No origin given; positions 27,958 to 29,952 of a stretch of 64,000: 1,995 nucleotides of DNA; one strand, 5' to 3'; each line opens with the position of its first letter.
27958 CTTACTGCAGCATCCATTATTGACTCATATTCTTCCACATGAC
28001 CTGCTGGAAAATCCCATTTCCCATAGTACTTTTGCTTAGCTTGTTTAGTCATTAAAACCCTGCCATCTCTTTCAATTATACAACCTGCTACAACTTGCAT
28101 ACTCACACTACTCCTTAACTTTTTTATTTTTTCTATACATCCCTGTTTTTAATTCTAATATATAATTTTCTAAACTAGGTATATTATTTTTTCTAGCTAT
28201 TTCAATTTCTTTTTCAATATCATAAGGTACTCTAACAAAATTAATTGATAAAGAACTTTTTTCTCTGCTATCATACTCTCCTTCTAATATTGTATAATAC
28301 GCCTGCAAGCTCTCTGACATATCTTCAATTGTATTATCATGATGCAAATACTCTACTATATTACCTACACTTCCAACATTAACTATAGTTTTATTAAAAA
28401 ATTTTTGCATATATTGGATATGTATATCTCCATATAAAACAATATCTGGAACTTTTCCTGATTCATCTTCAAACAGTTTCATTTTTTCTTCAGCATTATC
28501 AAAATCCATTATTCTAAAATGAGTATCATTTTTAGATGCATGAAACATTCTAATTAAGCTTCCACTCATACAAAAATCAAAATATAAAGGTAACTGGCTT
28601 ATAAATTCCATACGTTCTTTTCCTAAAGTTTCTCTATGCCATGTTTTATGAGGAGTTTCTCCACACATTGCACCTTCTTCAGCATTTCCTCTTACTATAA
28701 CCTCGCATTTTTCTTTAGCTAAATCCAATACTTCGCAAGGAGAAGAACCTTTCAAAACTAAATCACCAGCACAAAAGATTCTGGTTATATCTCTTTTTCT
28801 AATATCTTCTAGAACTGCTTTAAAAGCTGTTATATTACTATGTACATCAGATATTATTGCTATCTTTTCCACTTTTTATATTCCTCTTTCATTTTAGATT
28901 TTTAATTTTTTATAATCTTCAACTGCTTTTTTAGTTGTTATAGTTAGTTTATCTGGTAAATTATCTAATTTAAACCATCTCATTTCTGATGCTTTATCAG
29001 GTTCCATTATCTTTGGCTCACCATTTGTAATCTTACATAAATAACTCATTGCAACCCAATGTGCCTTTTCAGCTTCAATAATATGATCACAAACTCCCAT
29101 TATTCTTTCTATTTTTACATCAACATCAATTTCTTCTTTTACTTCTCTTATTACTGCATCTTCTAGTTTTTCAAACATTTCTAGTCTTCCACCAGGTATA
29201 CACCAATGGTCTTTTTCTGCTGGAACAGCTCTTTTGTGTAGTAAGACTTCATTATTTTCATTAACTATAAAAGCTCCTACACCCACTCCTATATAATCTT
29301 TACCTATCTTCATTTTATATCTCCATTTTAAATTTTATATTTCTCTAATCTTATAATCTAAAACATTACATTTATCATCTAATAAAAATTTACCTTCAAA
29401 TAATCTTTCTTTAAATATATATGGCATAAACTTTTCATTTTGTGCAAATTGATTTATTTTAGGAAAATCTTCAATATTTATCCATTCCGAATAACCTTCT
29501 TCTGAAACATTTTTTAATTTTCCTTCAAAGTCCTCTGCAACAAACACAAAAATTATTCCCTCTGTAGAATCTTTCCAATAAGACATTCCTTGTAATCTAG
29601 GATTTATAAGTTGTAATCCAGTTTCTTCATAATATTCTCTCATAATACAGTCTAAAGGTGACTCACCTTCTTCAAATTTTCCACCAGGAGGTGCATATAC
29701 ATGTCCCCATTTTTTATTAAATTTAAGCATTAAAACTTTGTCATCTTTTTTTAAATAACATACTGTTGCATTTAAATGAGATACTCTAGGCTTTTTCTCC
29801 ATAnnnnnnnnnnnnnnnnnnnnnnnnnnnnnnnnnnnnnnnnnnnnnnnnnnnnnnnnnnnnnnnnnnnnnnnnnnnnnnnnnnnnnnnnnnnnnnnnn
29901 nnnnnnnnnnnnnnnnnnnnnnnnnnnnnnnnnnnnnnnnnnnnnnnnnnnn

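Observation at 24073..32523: Mega-operon-like array of 12 nucleotide-hydrolase-fold genes under an AraC/GyrI-like regulator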

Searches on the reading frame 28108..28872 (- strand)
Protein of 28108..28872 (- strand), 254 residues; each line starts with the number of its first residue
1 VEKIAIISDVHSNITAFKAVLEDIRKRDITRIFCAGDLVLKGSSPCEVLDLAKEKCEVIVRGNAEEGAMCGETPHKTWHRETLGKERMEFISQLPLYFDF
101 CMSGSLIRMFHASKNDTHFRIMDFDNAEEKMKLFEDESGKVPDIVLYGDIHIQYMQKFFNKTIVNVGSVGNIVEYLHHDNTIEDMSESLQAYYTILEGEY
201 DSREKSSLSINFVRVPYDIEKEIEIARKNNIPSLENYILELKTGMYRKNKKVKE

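Call 4: search_protein_families(library=pfam, proteins=[window:28108-28872:-], max_evalue=0.01)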
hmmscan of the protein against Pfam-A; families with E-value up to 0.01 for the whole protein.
window:28108-28872:- (254 aa): 2 families
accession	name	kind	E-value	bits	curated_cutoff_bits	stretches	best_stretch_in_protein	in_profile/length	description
PF12850.12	Metallophos_2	-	3.9e-17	63.1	27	1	3-171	2-137/154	Calcineurin-like phosphoesterase superfamily domain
PF00149.33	Metallophos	-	4.5e-13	50.5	21.5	1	3-160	2-167/191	Calcineurin-like phosphoesterase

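Call 6: search_protein_families(library=ncbifam, proteins=[window:28108-28872:-], max_evalue=0.001)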
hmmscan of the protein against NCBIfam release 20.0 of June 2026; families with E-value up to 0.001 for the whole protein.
window:28108-28872:- (254 aa): 2 families
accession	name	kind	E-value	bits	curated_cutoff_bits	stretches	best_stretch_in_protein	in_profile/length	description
NF006988.0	PRK09453.1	equivalog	6.3e-07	29.4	117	0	3-42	2-41/183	phosphodiesterase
TIGR00040.1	yfcE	subfamily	1.3e-06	28.5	56.25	1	3-169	2-134/158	YfcE family phosphodiesterase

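Call 25: search_solved_structures(query=window:28108-28872:-, max_evalue=0.01)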
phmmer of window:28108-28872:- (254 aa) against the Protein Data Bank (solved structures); distinct sequences matched with E-value up to 0.01: 2.
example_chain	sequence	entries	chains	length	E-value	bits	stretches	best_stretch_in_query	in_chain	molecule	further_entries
3qfm_A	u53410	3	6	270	2e-15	60.4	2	1-67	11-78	Putative uncharacterized protein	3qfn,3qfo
3rqz_A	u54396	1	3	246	0.00085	22.3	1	3-63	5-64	Metallophosphoesterase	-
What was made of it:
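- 28108..28872 (-): Metallophosphoesterase (254 aa) related to PDB entry 3qfm. Metallophos_2 63 bits (call 4). phmmer hit to 3qfm, E 2e-15 (call 25).
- The metallophosphoesterase matches PDB 3qfm at E 2e-15 (call 25).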

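Call 28: search_protein_families(library=padloc, proteins=[window:28108-28872:-], max_evalue=0.01)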
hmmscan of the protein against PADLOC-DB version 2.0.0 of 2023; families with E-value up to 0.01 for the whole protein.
window:28108-28872:- (254 aa): 0 families

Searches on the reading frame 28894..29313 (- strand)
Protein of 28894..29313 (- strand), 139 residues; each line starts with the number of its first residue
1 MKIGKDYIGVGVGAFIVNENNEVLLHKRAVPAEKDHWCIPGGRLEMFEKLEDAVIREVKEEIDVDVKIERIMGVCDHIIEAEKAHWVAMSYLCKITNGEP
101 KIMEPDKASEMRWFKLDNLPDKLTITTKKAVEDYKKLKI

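Call 4: search_protein_families(library=pfam, proteins=[window:28894-29313:-], max_evalue=0.01)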
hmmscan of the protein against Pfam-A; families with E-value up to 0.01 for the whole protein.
window:28894-29313:- (139 aa): 2 families
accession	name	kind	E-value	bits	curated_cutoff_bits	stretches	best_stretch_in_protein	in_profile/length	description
PF00293.34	NUDIX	-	1.8e-21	77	21.1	1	10-132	4-132/134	NUDIX domain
PF14815.12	NUDIX_4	-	5.8e-07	29.7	35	1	15-125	4-103/113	NUDIX domain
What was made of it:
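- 28894..29313 (-): Nudix hydrolase NudB (139 aa), weakly MutT-like. Its Nudix box departs from the consensus at one position (last Gly replaced by Asp). Pfam NUDIX 77 bits (call 4).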

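Call 6: search_protein_families(library=ncbifam, proteins=[window:28894-29313:-], max_evalue=0.001)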
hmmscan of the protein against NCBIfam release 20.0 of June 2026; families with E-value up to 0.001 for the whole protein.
window:28894-29313:- (139 aa): 22 families
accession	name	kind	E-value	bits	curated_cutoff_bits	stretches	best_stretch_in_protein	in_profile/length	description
TIGR00586.1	mutt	equivalog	3.3e-15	56.2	97.9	1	10-123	7-115/129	8-oxo-dGTP diphosphatase MutT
NF008044.0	PRK10776.1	equivalog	2.6e-10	40.3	148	1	10-119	6-110/130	8-oxo-dGTP diphosphatase MutT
NF006530.0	PRK08999.1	equivalog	4.1e-10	39.2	245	1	13-121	10-114/315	Nudix family hydrolase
NF011963.0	PRK15434.1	subfamily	4.9e-09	36.1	146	1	15-119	23-134/159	GDP-mannose mannosyl hydrolase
NF003785.0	PRK05379.1-1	equivalog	9.2e-09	34.9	418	1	11-118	205-319/347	bifunctional nicotinamide-nucleotide adenylyltransferase/Nudix hydroxylase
NF001938.0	PRK00714.1-5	equivalog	5.9e-08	32.3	116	1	11-65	15-75/172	RNA pyrophosphohydrolase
NF003788.0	PRK05379.1-5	equivalog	1.1e-07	31.5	354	1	14-117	218-327/351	bifunctional nicotinamide-nucleotide adenylyltransferase/Nudix hydroxylase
NF003787.0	PRK05379.1-4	equivalog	1.5e-07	30.7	449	1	10-119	209-324/346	bifunctional nicotinamide-nucleotide adenylyltransferase/Nudix hydroxylase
NF003786.0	PRK05379.1-2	equivalog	1.7e-07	30.8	397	1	10-119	219-335/354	bifunctional nicotinamide-nucleotide adenylyltransferase/Nudix hydroxylase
NF007834.0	PRK10546.1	equivalog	4e-07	29.9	156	1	11-76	5-71/135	pyrimidine (deoxy)nucleoside triphosphate diphosphatase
NF001937.0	PRK00714.1-4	equivalog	5.8e-07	29.3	139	1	8-73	7-69/161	RNA pyrophosphohydrolase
NF001299.0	PRK00241.1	equivalog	6.2e-07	29.1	158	1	17-125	142-247/263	NAD(+) diphosphatase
NF041652.1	Nud_hyd_Dein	equivalog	8.6e-07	29.3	200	1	12-75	16-83/152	Nudix hydrolase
NF006961.0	PRK09438.1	equivalog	6.4e-06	25.7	103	1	15-71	14-68/151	dihydroneopterin triphosphate diphosphatase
NF001935.0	PRK00714.1-2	equivalog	8.6e-06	25.4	259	1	11-75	10-71/183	RNA pyrophosphohydrolase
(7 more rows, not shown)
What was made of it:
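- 28894..29313 (-): TIGR00586 56 bits, below the cutoff of 98 (call 6).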

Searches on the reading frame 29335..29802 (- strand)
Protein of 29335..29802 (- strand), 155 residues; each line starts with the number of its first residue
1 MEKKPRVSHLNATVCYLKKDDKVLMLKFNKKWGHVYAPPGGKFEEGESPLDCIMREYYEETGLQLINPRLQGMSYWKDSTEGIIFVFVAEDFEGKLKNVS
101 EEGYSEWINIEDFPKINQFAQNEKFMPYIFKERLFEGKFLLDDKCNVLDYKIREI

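Call 4: search_protein_families(library=pfam, proteins=[window:29335-29802:-], max_evalue=0.01)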
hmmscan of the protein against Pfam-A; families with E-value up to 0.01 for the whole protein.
window:29335-29802:- (155 aa): 2 families
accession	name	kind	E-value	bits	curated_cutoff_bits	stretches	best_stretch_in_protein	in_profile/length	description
PF00293.34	NUDIX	-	1.7e-16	60.9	21.1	1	9-127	3-132/134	NUDIX domain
PF14815.12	NUDIX_4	-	0.0034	17.6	35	1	13-66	1-54/113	NUDIX domain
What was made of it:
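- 29335..29802 (-): Nudix hydrolase NudA (155 aa), canonical Nudix box. Pfam NUDIX 60.9 bits (call 4).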

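Call 6: search_protein_families(library=ncbifam, proteins=[window:29335-29802:-], max_evalue=0.001)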
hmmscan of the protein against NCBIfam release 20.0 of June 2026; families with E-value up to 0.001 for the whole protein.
window:29335-29802:- (155 aa): 8 families
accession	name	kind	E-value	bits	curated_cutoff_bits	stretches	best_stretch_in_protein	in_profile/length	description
NF008044.0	PRK10776.1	equivalog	2.3e-07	30.8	148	1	34-114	31-111/130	8-oxo-dGTP diphosphatase MutT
NF006530.0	PRK08999.1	equivalog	2.9e-06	26.5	245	1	18-112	15-111/315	Nudix family hydrolase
NF001299.0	PRK00241.1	equivalog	3.2e-06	26.8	158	1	12-116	137-241/263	NAD(+) diphosphatase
TIGR02705.1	nudix_YtkD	equivalog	5.6e-06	26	154.4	1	30-64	43-75/156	RNA deprotection pyrophosphohydrolase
TIGR00586.1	mutt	equivalog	6.6e-06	26.2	97.9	1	33-117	31-115/129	8-oxo-dGTP diphosphatase MutT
NF041652.1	Nud_hyd_Dein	equivalog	8.7e-06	26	200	1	7-90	11-101/152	Nudix hydrolase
NF003791.0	PRK05379.2-3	equivalog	0.0006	19.1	409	1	21-72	213-265/340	bifunctional nicotinamide-nucleotide adenylyltransferase/Nudix hydroxylase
NF006961.0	PRK09438.1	equivalog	0.00089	18.7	103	1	14-85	14-82/151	dihydroneopterin triphosphate diphosphatase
